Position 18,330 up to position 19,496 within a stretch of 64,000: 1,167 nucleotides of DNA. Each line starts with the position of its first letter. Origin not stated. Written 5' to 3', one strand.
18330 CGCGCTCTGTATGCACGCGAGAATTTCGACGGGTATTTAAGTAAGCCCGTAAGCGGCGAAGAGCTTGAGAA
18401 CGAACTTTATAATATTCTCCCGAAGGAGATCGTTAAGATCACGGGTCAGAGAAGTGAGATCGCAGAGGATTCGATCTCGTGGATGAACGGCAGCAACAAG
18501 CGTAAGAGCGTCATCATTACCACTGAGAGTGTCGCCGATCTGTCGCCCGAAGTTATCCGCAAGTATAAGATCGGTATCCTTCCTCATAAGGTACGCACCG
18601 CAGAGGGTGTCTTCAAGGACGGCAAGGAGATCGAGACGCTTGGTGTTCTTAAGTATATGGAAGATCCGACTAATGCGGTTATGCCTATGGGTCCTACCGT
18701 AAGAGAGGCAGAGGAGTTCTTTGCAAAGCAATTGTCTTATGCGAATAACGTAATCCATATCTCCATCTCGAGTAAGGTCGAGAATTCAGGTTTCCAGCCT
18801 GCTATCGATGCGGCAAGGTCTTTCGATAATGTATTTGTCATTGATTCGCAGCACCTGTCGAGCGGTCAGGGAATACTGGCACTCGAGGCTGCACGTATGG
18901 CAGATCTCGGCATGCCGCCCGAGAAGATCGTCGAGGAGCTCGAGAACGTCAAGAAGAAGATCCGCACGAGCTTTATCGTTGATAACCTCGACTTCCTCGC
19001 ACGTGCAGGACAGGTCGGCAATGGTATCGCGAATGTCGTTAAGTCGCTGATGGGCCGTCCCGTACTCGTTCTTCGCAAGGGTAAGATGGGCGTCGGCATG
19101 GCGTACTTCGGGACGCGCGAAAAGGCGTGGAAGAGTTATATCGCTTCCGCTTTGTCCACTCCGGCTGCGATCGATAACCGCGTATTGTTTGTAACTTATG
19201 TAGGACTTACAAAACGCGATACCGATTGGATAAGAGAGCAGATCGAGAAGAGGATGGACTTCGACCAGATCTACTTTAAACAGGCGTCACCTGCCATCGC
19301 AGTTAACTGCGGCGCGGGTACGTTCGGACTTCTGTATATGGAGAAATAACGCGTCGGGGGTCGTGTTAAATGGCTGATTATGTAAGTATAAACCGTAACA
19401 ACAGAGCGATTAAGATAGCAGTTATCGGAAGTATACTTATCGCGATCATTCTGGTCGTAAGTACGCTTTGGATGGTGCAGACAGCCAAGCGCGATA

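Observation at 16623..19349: Hybrid histidine kinase fused to a DegV/FakB-like domain with altered fatty-acid-carboxylate residues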

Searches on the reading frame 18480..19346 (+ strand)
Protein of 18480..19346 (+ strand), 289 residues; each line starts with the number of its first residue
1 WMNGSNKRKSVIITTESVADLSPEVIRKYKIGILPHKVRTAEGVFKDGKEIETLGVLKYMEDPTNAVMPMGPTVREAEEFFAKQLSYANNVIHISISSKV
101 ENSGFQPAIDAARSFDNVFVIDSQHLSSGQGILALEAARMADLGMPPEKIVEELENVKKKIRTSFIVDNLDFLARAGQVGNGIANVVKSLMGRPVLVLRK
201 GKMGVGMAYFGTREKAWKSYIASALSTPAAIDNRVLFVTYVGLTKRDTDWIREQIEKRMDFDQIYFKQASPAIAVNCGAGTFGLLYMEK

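Call 10: search_solved_structures(query=window:18492-19346:+, show_alignments=4, max_evalue=0.001)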
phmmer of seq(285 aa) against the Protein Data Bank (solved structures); distinct sequences matched with E-value up to 0.001: 22.
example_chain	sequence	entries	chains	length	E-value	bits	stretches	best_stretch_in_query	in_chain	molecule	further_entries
2dt8_A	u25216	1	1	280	6.6e-18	68.8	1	7-280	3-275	DegV family protein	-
3fys_A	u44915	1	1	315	5.2e-16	62.6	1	6-281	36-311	Protein degV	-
1pzx_A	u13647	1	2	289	8.3e-16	61.9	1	8-285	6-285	Hypothetical protein APC36103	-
6mh9_A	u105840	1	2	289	1.6e-13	54.5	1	7-283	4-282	Fatty Acid Kinase (Fak) B1 protein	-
7sg3_A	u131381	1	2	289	2.2e-13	54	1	7-283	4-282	Fatty Acid Kinase B1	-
6nyu_A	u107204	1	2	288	2.4e-13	53.8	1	7-283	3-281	DegV domain-containing protein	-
5woo_A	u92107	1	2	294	3.1e-13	53.5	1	6-283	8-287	EDD domain protein, DegV family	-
5uto_A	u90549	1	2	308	3.6e-13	53.3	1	6-283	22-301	EDD domain protein, DegV family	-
6alw_A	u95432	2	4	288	4.6e-13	52.9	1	7-283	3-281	EDD domain protein, DegV family | Fatty acid Kinase (Fak) B1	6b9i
6nm1_A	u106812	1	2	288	6.4e-13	52.5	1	7-283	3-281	Fatty acid Kinase (Fak) B1 protein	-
7scl_A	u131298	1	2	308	6.9e-13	52.4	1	6-283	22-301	Fatty Acid Kinase B1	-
3nyi_A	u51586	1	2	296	2.9e-12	50.3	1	9-256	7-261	fat acid-binding protein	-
7w7h_E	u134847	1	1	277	1.5e-11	48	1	7-239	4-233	Uncharacterized protein conserved in bacteria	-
6dj6_A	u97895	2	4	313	4.5e-11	46.4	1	7-253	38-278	Fatty Acid Kinase (Fak) B2 protein (SPR1019)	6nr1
4x9x_A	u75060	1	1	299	5.2e-10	42.9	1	7-284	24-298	DegV domain-containing protein MW1315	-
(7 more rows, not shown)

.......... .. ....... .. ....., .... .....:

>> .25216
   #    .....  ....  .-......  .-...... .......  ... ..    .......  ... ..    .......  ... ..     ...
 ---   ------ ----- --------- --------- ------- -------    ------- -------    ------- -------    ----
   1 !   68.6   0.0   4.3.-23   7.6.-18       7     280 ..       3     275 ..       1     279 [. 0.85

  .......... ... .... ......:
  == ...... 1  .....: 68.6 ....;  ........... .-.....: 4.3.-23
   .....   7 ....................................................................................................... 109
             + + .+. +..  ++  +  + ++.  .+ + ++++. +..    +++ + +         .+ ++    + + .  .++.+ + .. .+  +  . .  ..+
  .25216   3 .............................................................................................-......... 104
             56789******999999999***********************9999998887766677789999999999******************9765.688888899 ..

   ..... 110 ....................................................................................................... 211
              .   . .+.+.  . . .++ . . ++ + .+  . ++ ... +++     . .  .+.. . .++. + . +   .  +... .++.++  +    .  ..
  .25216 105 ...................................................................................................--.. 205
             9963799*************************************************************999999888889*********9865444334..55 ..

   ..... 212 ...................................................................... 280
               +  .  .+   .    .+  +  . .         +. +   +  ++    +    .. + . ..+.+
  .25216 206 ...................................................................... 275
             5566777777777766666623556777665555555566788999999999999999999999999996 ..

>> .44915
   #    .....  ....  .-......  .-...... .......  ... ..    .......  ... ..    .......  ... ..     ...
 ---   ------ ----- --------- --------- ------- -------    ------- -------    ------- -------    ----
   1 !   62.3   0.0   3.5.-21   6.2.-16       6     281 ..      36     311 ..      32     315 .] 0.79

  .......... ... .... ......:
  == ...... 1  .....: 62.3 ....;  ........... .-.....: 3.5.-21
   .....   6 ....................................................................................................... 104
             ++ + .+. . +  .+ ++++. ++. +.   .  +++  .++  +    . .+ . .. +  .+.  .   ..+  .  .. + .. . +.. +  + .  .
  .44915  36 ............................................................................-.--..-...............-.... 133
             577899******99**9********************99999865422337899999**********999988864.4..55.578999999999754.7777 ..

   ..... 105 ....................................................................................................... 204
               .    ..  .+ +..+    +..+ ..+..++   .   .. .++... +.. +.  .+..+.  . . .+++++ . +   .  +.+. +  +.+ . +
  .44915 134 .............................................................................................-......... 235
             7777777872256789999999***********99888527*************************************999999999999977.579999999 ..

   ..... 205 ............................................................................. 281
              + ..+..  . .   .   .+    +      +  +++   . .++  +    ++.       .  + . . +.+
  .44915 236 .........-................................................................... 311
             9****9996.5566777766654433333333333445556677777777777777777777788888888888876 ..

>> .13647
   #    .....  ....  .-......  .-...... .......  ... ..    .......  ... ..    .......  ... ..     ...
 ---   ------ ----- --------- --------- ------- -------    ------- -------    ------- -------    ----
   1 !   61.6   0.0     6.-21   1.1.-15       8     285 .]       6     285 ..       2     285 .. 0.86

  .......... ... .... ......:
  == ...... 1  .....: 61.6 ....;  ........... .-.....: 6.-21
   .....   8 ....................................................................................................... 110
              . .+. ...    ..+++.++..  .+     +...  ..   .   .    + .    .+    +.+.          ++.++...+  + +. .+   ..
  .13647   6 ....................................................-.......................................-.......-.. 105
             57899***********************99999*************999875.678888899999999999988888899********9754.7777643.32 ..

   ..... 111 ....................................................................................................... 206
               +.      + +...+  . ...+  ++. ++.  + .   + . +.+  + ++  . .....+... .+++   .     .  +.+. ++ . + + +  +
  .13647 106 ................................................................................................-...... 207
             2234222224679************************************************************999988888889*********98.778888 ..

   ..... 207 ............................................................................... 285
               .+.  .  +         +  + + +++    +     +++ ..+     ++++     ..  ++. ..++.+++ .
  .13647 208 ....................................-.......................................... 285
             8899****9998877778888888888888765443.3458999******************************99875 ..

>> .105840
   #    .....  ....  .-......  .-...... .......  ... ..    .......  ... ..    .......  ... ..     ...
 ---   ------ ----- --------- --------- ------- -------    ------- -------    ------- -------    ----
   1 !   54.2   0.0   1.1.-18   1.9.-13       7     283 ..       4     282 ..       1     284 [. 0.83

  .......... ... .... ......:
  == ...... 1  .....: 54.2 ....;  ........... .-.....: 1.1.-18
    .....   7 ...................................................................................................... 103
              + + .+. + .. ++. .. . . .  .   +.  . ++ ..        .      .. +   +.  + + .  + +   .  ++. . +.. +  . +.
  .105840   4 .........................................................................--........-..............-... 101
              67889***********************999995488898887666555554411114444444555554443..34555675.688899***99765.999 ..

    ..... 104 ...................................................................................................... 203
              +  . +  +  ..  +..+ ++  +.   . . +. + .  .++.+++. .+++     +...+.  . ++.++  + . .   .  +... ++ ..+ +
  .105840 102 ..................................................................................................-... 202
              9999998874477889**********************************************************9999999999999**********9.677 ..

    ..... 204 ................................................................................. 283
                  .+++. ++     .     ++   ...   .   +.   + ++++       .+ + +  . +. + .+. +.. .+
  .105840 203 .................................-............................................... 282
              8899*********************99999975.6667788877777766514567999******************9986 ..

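Call 27: search_protein_representatives(protein=window:18480-19346:+)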
Query: 289 residues. Proteins with E-value up to 0.001 (for the whole library): 6021; up to 1e-10: 1684; up to 1e-30: 207. The best 150 are listed.
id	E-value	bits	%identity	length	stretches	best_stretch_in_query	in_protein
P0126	8.2e-113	393.2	84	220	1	70-289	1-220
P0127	1.0e-86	307.6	51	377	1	1-287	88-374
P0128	1.7e-85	303.6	51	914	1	1-287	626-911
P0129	3.1e-84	299.5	45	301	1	1-288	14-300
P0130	8.3e-81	288.2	51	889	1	1-287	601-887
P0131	6.6e-78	278.7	47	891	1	1-288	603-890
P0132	1.1e-72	261.6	47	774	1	8-287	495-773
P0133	6.6e-67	242.6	40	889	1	6-288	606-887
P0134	6.1e-66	239.5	41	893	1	1-286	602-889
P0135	2.6e-64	234.2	42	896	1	6-285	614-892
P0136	1.9e-63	231.3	43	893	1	7-288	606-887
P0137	2.6e-63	230.9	54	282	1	83-288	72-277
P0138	5.3e-61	223.3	42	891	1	8-289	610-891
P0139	6.1e-61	223.1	41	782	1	6-288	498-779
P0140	2.5e-60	221.1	41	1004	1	7-288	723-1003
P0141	2.8e-59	217.7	42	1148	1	5-289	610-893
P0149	1.2e-55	205.8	41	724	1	7-288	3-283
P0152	1.1e-54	202.6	37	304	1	7-289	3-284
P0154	1.9e-54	201.8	39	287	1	5-289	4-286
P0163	2.4e-49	185.1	37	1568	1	7-287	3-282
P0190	5.3e-43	164.3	32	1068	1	8-286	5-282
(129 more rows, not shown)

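Call 46: find_related_loci(query=A2, collection=genome_contigs, flank=10000)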
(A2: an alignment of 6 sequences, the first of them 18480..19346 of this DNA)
Query A2 (289 aa) in genome_contigs; peptide patterns used: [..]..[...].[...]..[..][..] (x = any residue, [..] = any of these).
600 stretches matched a pattern (row limit reached: there are more); 580 encode a relative of the query (tblastn E <= 1e-3); the best 80 are kept; 80 distinct loci.
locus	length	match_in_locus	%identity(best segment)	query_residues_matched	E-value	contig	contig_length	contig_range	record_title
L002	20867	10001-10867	96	1-289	0e+0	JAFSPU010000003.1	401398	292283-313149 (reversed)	MAG: Clostridiales bacterium isolate RGIG3363 Goat_Reticulum.Co__c254810, whole genome shotgun sequence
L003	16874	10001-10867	90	1-289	0e+0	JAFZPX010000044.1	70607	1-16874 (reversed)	MAG: Clostridiales bacterium isolate RGIG7990 Water_buffalos_Rumen-1__c694855, whole genome shotgun sequence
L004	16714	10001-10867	91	1-289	0e+0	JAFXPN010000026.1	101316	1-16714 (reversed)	MAG: Clostridiales bacterium isolate RGIG6628 Sheep_Rumen-1__c1203824, whole genome shotgun sequence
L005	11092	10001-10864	81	1-289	2e-163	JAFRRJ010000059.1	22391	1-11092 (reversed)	MAG: Clostridiales bacterium isolate RGIG2731 Goat_Omasum-4__c587251, whole genome shotgun sequence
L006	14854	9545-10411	79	1-289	2e-160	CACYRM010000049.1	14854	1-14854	MAG: Ruminococcaceae bacterium isolate RUG12201 genome assembly, contig: RUG12201_asm_49, whole genome shotgun sequence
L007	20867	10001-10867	77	1-289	2e-157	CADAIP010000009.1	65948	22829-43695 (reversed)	MAG: Ruminococcaceae bacterium isolate RUG13324 genome assembly, contig: RUG13324_asm_9, whole genome shotgun sequence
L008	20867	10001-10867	76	1-289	5e-157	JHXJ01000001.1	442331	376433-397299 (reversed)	Ruminococcaceae bacterium AB4001 T486DRAFT_scaffold00001.1_C, whole genome shotgun sequence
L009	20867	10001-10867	76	1-289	1e-156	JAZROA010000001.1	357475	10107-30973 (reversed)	MAG: Saccharofermentans sp. isolate T1900045399_YK20190089.MAGScoT_cleanbin_000001 SGB_6972_k141_1163096, whole genome s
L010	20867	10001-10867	77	1-289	6e-156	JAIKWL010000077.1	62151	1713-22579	MAG: Saccharofermentans sp. isolate RUI428 k141_13182990_flag=0_multi=106.9658_len=62151, whole genome shotgun sequence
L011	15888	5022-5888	76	1-289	2e-155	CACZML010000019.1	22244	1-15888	MAG: Ruminococcaceae bacterium isolate RUG12748 genome assembly, contig: RUG12748_asm_19, whole genome shotgun sequence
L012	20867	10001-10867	79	1-289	9e-155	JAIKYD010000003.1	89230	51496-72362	MAG: Saccharofermentans sp. isolate RUI472 k141_1666071_flag=0_multi=81.9909_len=89230, whole genome shotgun sequence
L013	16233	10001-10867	75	1-289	1e-154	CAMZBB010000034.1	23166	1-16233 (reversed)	MAG TPA_asm: uncultured Clostridia bacterium isolate SRR10912535_bin.75_metaWRAP_v1.3_MAG genome assembly, contig: ERZ14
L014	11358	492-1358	75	1-289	2e-153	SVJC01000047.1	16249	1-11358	MAG: Oscillospiraceae bacterium isolate SIG425 NODE_63297_length_16249_cov_1.397593, whole genome shotgun sequence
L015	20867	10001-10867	75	1-289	4e-153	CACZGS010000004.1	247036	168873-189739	MAG: Ruminococcaceae bacterium isolate RUG12602 genome assembly, contig: RUG12602_asm_4, whole genome shotgun sequence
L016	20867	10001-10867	74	1-289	5e-152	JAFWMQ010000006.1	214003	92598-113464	MAG: Clostridiales bacterium isolate RGIG5878 Sheep_Jejunum-3__c178, whole genome shotgun sequence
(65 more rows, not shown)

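Call 59: predict_structure(alignment_id=A3)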
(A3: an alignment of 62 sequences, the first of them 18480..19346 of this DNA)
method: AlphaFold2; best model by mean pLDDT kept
length: 289 residues; sequences in the alignment: 62
mean_pLDDT: 91.0   pTM: 0.89
mean pLDDT of the five models: 91.0, 89.2, 87.6, 87.0, 84.6
residues with pLDDT >= 90: 210; 70-90: 65; 50-70: 9; < 50: 5
segments of 3 or more residues with pLDDT < 50: 1-5
pLDDT, mean of each block of 10 residues (from residue 1): 60 96 93 96 92 90 88 98 96 95 94 98 94 97 97 97 90 73 72 83 84 94 96 97 96 97 95 87 96
secondary structure, 60 per line:
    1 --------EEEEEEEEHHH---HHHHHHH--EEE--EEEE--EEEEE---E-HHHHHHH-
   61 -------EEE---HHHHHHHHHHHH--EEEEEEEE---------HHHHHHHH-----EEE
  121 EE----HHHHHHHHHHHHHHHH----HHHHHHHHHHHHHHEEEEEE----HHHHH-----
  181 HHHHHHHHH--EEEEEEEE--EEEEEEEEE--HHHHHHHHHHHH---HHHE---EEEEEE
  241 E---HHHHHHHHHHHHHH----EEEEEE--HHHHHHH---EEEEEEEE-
elements in order: E9-16 H23-29 E32-34 E37-40 E43-47 H53-59 E68-70 H74-85 E88-95 H105-112 E118-122 H127-142 H147-160 E161-166 H171-175 H181-189 E192-199 E202-210 H213-224 E235-241 H245-258 E263-268 H271-277 E281-288

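Call 63: fold_search(model_id=the predicted structure, library=pdb)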
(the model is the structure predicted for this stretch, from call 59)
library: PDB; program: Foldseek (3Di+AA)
matches with E <= 10: 1197; with E <= 0.001: 77
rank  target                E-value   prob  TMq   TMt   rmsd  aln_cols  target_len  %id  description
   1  1pzx_B                3.9e-25  1.00  0.84  0.84   2.7       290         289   24  Hypothetical protein APC36103 from Bacillus stearothermophilus: a lipid binding protein (released 2004-01-20)
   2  2dt8                  6.0e-25  1.00  0.86  0.89   2.7       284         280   24  Fatty Acid Binding of a DegV family Protein from Thermus thermophilus (released 2007-06-19)
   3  1pzx_A                1.5e-24  1.00  0.82  0.85   2.7       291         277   24  Hypothetical protein APC36103 from Bacillus stearothermophilus: a lipid binding protein (released 2004-01-20)
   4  5uto_A                4.8e-24  1.00  0.84  0.84   2.9       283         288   23  The crystal structure of the Staphylococcus aureus Fatty acid Kinase (Fak) B1 protein loaded with palmitic acid to 1.8 (released 2018-02-21)
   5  4x9x                  8.2e-24  1.00  0.84  0.90   2.6       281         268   19  Biochemical Roles for Conserved Residues in the Bacterial Fatty Acid Binding Protein Family (released 2016-01-27)
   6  7w7h_E                9.9e-24  1.00  0.83  0.87   3.0       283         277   20  S Suis FakA-FakB2 complex structure (released 2022-09-21)
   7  6mh9_A                1.8e-23  1.00  0.84  0.85   2.8       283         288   23  The crystal structure of the Staphylococcus aureus Fatty acid Kinase (Fak) B1 protein A121I mutant to 2.02 Angstrom re (released 2019-11-13)
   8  3pl5                  2.3e-23  1.00  0.82  0.86   2.6       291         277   21  Fatty acid binding protein (released 2011-12-07)
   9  7scl_B                2.5e-23  1.00  0.83  0.84   3.1       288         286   22  The X-ray crystal structure of Staphylococcus aureus Fatty Acid Kinase B1 (FakB1) mutant R173A in complex with Palmita (released 2021-10-27)
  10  7sg3_A                4.8e-23  1.00  0.86  0.86   2.7       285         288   23  The X-ray crystal structure of the Staphylococcus aureus Fatty Acid Kinase B1 mutant A121I-A158L to 2.35 Angstrom reso (released 2021-10-27)
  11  7scl_A                5.1e-23  1.00  0.84  0.84   2.9       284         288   24  The X-ray crystal structure of Staphylococcus aureus Fatty Acid Kinase B1 (FakB1) mutant R173A in complex with Palmita (released 2021-10-27)
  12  6dj6_B                5.8e-23  1.00  0.83  0.86   3.0       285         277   20  The X-ray crystal structure of the Streptococcus pneumoniae Fatty Acid Kinase (Fak) B2 protein loaded with cis-oleic a (released 2019-05-29)
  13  6nr1_B                8.8e-23  1.00  0.82  0.85   3.2       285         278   20  The X-ray crystal structure of Streptococcus pneumoniae Fatty Acid Kinase (Fak) B2 protein loaded with Vaccenic acid ( (released 2019-08-21)
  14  1vpv_A                9.4e-23  1.00  0.83  0.85   2.7       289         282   21  Crystal structure of a degv lipid binding protein (tm1468) from thermotoga maritima at 2.45 A resolution (released 2004-12-07)
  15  1mgp                  9.4e-23  1.00  0.81  0.84   3.1       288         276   21  Hypothetical protein TM841 from Thermotoga maritima reveals fatty acid binding function (released 2002-09-18)
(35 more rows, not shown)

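Call 64: search_solved_structures(query=P0154, show_alignments=3, max_evalue=1e-8)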
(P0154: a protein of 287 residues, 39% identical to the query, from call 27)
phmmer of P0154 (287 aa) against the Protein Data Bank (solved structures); distinct sequences matched with E-value up to 1e-8: 13.
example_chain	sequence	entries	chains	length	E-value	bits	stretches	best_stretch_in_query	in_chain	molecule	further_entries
2dt8_A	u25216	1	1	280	2.2e-21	79.9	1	10-281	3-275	DegV family protein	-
4x9x_A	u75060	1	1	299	7.9e-18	68.3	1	10-286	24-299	DegV domain-containing protein MW1315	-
7w7h_E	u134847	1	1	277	4e-15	59.4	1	11-283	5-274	Uncharacterized protein conserved in bacteria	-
1pzx_A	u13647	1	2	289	7.1e-14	55.3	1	11-286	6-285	Hypothetical protein APC36103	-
6dj6_A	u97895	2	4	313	1.1e-12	51.4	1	10-283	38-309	Fatty Acid Kinase (Fak) B2 protein (SPR1019)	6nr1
3pl5_A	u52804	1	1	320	1.3e-11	47.9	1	8-283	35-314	Putative uncharacterized protein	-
2g7z_A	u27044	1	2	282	2.1e-10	43.9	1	11-281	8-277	conserved hypothetical protein SPy1493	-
6mh9_A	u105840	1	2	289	3.3e-09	40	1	10-284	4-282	Fatty Acid Kinase (Fak) B1 protein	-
5woo_A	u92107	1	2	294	4.4e-09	39.6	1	8-284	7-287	EDD domain protein, DegV family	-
6nyu_A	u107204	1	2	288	4.4e-09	39.6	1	10-284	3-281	DegV domain-containing protein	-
7sg3_A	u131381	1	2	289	4.5e-09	39.6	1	10-284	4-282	Fatty Acid Kinase B1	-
5uto_A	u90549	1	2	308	4.8e-09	39.5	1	8-284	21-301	EDD domain protein, DegV family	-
6alw_A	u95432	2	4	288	8.3e-09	38.7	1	10-284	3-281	EDD domain protein, DegV family | Fatty acid Kinase (Fak) B1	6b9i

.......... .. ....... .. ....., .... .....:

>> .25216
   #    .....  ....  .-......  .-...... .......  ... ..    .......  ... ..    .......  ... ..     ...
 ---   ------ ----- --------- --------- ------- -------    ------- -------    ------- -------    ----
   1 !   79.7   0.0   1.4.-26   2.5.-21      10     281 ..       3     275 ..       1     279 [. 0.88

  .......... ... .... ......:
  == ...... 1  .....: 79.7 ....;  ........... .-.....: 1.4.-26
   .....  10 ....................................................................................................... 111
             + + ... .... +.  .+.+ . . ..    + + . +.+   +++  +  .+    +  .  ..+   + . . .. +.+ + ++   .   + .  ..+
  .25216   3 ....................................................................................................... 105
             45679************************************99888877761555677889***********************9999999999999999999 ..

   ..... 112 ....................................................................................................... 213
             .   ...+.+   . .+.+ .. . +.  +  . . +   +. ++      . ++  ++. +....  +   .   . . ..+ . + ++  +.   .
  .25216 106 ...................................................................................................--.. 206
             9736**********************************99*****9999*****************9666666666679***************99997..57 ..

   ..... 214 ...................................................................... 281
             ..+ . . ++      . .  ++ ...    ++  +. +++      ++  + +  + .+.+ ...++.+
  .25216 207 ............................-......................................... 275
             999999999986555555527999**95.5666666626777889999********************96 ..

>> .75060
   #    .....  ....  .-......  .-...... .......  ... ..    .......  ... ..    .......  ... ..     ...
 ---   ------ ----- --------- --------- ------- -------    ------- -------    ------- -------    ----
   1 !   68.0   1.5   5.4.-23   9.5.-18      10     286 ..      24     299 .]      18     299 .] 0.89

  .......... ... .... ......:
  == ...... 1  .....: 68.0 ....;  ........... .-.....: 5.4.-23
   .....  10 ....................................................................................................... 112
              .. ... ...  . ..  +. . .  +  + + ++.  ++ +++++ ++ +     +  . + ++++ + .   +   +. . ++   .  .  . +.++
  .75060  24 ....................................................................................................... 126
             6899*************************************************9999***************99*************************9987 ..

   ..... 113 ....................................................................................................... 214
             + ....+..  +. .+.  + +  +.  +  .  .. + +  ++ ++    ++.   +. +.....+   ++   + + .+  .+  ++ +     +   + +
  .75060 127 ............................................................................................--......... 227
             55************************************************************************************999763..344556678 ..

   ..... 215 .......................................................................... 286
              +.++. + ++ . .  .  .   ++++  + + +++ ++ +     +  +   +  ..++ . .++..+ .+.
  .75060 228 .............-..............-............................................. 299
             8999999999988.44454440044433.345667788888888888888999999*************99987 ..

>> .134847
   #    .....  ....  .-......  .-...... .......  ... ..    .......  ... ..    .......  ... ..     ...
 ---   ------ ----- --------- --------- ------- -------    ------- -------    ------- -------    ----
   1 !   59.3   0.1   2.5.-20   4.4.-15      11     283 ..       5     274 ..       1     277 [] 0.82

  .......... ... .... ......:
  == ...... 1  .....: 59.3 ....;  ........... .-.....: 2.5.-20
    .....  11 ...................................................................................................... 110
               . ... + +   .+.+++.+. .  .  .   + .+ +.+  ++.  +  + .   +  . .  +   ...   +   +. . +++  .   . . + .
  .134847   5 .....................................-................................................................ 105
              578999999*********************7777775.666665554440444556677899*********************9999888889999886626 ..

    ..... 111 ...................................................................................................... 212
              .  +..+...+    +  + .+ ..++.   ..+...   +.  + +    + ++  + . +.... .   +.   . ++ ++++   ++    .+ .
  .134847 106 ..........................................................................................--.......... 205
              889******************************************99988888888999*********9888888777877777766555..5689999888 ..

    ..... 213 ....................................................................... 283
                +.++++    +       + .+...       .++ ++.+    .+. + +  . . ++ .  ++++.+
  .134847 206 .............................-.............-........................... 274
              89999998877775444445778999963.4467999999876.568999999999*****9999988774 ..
